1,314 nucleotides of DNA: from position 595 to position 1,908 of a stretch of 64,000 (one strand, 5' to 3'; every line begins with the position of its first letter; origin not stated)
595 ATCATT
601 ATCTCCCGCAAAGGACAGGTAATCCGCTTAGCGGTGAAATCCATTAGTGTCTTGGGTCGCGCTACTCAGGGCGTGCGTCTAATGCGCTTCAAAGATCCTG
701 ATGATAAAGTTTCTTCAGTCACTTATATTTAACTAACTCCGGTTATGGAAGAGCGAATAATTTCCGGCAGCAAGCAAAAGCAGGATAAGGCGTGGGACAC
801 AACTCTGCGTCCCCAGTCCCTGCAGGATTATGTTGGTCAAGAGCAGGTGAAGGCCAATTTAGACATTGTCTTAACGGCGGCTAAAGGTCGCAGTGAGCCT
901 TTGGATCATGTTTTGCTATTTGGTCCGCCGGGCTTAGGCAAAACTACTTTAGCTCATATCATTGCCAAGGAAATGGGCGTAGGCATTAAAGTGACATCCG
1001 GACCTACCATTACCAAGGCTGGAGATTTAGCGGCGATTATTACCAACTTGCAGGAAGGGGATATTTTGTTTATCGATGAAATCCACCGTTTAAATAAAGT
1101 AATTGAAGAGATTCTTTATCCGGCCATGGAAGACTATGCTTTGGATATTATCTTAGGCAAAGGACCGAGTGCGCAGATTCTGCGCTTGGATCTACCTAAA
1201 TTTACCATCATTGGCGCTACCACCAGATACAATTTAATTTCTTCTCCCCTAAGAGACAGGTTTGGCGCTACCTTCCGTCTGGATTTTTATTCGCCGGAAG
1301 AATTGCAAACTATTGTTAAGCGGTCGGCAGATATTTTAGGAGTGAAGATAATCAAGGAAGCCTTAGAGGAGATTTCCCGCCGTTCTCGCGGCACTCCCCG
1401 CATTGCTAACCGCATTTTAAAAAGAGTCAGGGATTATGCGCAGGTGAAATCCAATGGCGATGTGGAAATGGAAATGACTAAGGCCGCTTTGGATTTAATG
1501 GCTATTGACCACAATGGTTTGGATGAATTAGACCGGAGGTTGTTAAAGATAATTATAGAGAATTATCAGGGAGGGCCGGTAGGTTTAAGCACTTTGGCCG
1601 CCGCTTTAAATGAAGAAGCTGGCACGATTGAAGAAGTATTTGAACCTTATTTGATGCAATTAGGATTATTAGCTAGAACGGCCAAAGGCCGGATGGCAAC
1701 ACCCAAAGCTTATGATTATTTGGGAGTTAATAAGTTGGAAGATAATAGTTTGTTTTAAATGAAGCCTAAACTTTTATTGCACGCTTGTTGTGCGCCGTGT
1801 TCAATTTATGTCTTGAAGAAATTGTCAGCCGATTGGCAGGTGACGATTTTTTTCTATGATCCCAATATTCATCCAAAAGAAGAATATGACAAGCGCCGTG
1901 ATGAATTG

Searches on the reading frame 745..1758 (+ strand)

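Call 69: search_protein_families(library=pfam, proteins=[window:745-1758:+], max_evalue=0.00001)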
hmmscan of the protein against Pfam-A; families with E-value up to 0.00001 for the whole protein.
window:745-1758:+ (337 aa): 5 families
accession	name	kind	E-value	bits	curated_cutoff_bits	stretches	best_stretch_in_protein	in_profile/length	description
PF05496.18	RuvB_N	-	2.2e-78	262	27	1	21-179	1-159/159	Holliday junction DNA helicase RuvB P-loop domain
PF17864.7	AAA_lid_4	-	7.9e-31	106.1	27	1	182-255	1-74/74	RuvB AAA lid domain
PF05491.19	RuvB_C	-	9.4e-27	93.2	24.7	1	257-326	2-71/72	RuvB C-terminal winged helix domain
PF00004.35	AAA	-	9e-22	78.4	21.2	1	56-179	1-129/131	ATPase family associated with various cellular activities (AAA)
PF07728.20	AAA_5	-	1.9e-10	41.3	22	1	55-173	1-139/139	AAA domain (dynein-related subfamily)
